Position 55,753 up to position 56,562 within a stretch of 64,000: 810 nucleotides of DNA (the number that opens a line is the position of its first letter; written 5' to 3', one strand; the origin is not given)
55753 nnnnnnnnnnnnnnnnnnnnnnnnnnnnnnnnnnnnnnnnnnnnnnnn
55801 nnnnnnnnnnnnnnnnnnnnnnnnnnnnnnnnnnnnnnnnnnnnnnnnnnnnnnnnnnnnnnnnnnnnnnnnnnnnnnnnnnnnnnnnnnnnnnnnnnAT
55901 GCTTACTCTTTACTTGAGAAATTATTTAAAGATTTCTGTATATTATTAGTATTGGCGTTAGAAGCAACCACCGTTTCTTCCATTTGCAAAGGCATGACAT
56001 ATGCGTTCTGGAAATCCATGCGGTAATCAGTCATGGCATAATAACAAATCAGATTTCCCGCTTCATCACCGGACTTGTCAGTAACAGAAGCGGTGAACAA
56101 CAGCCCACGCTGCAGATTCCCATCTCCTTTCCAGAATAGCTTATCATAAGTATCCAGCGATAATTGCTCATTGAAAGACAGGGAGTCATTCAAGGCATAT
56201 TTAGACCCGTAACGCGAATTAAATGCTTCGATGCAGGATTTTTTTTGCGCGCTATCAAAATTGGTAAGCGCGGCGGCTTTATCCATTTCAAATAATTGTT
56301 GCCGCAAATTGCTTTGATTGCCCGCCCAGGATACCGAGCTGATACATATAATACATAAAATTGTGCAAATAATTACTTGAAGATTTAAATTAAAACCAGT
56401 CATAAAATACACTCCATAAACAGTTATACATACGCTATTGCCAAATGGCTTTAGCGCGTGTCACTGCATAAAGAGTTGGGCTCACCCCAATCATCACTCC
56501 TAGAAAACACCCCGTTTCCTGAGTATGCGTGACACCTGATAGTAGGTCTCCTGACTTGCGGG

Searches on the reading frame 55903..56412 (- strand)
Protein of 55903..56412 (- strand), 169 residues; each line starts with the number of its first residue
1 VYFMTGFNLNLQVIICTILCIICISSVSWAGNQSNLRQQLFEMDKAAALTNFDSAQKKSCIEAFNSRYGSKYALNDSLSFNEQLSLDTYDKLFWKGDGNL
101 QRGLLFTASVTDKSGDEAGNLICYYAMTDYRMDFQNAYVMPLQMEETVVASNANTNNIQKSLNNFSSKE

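Call 33: search_protein_families(library=pfam, proteins=[window:55903-56412:-], max_evalue=0.001)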
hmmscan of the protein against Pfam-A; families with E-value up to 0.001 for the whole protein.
window:55903-56412:- (169 aa): 0 families

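Call 34: find_encoding_contigs(protein=window:55903-56412:-, flank=10000, max_places=4)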
Protein window:55903-56412:- (169 aa): no gene with exactly this product is on record in the collection.

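Call 37: find_encoding_contigs(protein=window:55903-56403:-, flank=10000, max_places=4)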
Protein window:55903-56403:- (166 aa): 9 contigs read that carry it; 4 places shown.
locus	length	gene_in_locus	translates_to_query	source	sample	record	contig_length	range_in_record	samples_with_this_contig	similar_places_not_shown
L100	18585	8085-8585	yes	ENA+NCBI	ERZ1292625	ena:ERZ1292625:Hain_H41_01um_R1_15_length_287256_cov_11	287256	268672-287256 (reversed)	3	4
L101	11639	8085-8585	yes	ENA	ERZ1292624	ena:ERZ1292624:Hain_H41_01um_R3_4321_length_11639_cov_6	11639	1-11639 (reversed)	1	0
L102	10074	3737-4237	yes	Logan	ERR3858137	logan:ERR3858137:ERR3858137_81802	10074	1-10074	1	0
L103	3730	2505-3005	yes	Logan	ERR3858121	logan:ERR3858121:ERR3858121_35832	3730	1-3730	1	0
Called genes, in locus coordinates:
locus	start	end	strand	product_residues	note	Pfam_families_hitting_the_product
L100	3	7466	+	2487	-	?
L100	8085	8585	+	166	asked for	-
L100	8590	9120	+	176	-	-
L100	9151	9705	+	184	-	-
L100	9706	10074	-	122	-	PF03061:4HBT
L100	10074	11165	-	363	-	PF00268:Ribonuc_red_sm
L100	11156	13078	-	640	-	PF00317:Ribonuc_red_lgN, PF02867:Ribonuc_red_lgC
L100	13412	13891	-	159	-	PF02464:CinA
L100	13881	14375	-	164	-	PF04608:PgpA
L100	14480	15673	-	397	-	PF01128:IspD, PF12804:NTP_transf_3, PF02542:YgbB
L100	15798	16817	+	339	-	PF01207:Dus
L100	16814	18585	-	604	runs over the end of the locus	PF14381:EDR1_CTR1_ARMC3_pept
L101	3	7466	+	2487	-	?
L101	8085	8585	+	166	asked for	-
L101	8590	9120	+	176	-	-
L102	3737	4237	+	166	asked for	-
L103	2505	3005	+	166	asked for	-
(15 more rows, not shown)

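Call 59: find_homologous_proteins(query=L100:3-1700:+, max_evalue=1e-10)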
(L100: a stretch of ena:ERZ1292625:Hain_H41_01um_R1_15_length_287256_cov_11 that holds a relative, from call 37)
Query L100:3-1700:+ (566 aa): 508 proteins with E <= 1e-10 among 8000 candidates; the best 120 are listed.
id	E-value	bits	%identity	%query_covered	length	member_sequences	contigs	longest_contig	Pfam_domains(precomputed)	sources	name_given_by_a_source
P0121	8.9e-231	785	93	69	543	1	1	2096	PF00353.26,PF26745.1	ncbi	ncbi:MAG: hypothetical protein ABL867_11575, partial [Rickettsiales bacterium]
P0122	8.5e-183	627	84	65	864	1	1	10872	PF00353.26,PF26745.1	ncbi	-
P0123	4.1e-157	542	63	73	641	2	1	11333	PF00182.25,PF00353.26,PF26745.1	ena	-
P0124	1.7e-148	514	57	71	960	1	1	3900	PF06594.18,PF22783.2,PF00353.26,PF26745.1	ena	-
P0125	5.4e-111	390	72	42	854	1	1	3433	PF06594.18,PF00353.26,PF26745.1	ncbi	-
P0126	1.7e-96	342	69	42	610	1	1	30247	PF26745.1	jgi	jgi:hypothetical protein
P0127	2.0e-96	342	69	42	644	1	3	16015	PF26745.1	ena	-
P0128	3.0e-95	338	68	42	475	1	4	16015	PF14891.13,PF26745.1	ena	-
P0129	3.5e-93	331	66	42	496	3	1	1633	PF00353.26,PF26745.1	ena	-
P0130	1.1e-90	323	53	41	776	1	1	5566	PF26363.2,PF00353.26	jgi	jgi:Ca2+-binding RTX toxin-like protein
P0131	2.1e-90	322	66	42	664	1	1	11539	PF26745.1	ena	-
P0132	9.9e-87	310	69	37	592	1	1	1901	PF26745.1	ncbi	ncbi:MAG: hypothetical protein ABL867_11735, partial [Rickettsiales bacterium]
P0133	6.7e-71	258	45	55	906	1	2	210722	PF08548.18,PF26363.2,PF00353.26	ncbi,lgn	-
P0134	2.5e-69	253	40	40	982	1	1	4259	PF00353.26,PF26745.1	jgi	jgi:Ca2+-binding RTX toxin-like protein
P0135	5.3e-68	248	47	54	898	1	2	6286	PF26363.2,PF00353.26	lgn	-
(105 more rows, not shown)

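Call 70: find_related_loci(query=L100:3-800:+, collection=metagenome_contigs, flank=10000)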
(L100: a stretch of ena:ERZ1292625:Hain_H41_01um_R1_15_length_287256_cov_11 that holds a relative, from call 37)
Query L100:3-800:+ (266 aa) in metagenome_contigs; peptide patterns used: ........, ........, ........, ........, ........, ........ (x = any residue, [..] = any of these).
599 stretches matched a pattern (row limit reached: there are more); 383 encode a relative of the query (tblastn E <= 1e-3); the best 80 are kept; 80 distinct loci.
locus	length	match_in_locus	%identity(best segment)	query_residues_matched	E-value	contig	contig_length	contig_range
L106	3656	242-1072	74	1-263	2e-108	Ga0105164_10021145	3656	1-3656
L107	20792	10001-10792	50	1-261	2e-67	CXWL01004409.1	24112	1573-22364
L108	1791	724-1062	53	169-262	1e-14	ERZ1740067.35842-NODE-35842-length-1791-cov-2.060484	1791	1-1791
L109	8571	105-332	54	171-240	1e-13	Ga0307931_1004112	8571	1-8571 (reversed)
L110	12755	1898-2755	41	166-261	2e-13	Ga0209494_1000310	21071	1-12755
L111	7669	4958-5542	50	133-244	4e-13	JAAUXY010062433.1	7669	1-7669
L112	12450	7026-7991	36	74-241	3e-13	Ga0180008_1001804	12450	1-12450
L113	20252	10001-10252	45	152-233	7e-13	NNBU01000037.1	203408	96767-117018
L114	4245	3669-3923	49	169-240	9e-13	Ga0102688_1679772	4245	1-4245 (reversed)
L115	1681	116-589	36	100-240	7e-13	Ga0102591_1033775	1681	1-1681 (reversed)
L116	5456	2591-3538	47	160-261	1e-12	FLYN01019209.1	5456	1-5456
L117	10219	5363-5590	47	171-242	3e-12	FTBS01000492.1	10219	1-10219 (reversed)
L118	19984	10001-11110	50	169-243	3e-12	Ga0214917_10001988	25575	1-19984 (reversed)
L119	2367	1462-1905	60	118-246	2e-12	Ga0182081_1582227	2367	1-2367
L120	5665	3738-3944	58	177-240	3e-12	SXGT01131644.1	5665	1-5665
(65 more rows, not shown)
